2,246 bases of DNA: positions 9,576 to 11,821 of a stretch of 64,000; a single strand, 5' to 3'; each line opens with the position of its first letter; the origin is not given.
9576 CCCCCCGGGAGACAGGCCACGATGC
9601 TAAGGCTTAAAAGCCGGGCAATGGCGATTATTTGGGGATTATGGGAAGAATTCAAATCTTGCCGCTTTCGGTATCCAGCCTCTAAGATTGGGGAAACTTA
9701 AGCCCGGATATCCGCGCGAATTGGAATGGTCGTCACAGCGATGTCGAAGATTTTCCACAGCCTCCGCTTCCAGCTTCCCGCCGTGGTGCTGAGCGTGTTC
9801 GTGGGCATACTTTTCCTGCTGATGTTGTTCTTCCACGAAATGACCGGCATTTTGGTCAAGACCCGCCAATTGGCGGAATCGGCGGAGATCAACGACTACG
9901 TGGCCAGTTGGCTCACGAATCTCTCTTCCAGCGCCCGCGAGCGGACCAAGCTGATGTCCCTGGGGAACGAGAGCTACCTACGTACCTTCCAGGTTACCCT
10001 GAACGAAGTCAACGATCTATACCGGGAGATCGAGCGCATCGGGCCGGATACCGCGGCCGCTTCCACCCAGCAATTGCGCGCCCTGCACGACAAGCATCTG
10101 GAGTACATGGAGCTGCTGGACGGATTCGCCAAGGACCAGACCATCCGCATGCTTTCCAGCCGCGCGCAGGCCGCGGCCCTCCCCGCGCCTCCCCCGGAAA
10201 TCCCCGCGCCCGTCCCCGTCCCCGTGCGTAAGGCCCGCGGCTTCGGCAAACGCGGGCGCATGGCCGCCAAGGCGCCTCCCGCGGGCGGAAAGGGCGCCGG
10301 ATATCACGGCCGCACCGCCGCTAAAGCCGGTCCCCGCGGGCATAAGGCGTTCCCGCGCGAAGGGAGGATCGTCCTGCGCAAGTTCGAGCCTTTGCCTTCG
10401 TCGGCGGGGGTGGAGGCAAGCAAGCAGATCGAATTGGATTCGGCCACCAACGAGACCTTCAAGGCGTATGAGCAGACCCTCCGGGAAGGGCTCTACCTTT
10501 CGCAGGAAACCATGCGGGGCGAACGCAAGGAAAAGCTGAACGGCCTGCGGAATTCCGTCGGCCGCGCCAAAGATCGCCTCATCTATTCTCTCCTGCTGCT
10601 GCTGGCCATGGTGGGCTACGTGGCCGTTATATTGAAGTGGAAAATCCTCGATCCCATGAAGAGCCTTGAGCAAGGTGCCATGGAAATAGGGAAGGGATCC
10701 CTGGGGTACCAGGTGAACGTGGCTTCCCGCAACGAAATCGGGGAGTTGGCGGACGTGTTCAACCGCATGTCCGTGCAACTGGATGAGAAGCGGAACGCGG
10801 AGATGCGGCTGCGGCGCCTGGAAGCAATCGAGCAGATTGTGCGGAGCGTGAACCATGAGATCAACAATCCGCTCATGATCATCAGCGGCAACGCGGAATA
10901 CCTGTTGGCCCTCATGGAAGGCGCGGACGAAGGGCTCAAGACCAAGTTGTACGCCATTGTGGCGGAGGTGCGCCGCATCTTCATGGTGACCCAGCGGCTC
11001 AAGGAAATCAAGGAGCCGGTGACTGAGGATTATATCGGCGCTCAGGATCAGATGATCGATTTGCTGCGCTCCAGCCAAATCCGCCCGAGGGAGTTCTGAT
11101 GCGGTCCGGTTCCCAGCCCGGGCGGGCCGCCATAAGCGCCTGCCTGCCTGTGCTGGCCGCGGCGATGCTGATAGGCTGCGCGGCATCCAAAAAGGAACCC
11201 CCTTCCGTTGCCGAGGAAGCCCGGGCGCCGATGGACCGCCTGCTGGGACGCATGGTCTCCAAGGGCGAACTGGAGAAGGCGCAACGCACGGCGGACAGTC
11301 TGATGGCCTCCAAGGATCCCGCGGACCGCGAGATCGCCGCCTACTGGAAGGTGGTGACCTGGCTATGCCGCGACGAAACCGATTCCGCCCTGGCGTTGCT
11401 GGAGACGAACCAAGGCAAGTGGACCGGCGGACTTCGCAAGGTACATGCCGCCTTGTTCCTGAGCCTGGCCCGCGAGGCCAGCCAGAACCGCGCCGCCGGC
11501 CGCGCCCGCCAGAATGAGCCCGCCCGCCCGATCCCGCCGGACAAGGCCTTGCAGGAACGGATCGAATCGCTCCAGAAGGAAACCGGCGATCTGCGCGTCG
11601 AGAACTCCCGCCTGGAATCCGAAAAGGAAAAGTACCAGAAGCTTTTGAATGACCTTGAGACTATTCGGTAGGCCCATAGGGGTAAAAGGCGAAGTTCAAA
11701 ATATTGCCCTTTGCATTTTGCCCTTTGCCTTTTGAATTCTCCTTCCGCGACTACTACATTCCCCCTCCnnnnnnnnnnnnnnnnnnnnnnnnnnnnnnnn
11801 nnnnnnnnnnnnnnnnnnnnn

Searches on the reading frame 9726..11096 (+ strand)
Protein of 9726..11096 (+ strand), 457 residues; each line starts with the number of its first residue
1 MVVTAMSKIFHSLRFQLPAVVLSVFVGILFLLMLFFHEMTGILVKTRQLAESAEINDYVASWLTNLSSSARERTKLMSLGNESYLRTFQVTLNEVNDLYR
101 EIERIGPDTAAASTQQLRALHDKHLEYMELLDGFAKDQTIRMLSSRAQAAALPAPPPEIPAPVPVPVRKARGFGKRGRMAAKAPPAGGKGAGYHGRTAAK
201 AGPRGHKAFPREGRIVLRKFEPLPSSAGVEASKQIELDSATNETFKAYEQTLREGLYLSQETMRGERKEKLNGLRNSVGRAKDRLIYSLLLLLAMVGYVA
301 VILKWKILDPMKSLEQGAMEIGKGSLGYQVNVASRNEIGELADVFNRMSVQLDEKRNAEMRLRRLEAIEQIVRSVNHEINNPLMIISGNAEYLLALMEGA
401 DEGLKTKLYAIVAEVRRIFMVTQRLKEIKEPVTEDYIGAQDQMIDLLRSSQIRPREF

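Call 12: find_encoding_contigs(protein=window:9726-11096:+, flank=10000, max_places=4)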
Protein window:9726-11096:+ (457 aa): 1 contig read that carries it; 1 place shown.
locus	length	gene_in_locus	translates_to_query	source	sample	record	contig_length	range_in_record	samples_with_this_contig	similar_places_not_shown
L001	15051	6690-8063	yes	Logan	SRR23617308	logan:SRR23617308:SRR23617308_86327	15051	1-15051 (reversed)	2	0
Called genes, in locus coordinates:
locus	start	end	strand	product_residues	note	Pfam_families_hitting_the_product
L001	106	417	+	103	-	-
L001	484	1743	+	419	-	PF00278:Orn_DAP_Arg_deC, PF02784:Orn_Arg_deC_N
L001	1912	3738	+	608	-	-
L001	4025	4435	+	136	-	-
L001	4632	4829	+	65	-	-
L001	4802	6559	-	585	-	-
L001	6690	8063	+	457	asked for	PF00672:HAMP, PF00512:HisKA (weak)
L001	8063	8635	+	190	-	-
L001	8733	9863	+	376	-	PF00696:AA_kinase, PF01472:PUA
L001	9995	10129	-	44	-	-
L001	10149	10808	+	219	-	PF06439:3keto-disac_hyd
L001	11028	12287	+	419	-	PF00171:Aldedh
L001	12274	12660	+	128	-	PF01502:PRA-CH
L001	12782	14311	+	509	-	PF01171:ATP_bind_3, PF11734:TilS_C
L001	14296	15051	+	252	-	?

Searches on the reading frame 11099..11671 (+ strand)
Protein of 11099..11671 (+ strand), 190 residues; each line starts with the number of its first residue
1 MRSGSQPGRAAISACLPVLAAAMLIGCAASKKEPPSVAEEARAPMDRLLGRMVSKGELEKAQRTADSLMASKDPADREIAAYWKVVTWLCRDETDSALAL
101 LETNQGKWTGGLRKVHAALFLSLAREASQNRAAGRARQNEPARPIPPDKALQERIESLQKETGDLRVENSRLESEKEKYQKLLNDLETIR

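Call 34: search_protein_families(library=pfam, proteins=[window:11099-11671:+], max_evalue=0.01)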
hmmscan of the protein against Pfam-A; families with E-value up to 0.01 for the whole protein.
window:11099-11671:+ (190 aa): 1 family
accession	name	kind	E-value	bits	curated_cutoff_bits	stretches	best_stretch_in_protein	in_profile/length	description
PF07989.16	Cnn_1N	-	0.0014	19.2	28.5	1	149-188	32-71/74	Centrosomin N-terminal motif 1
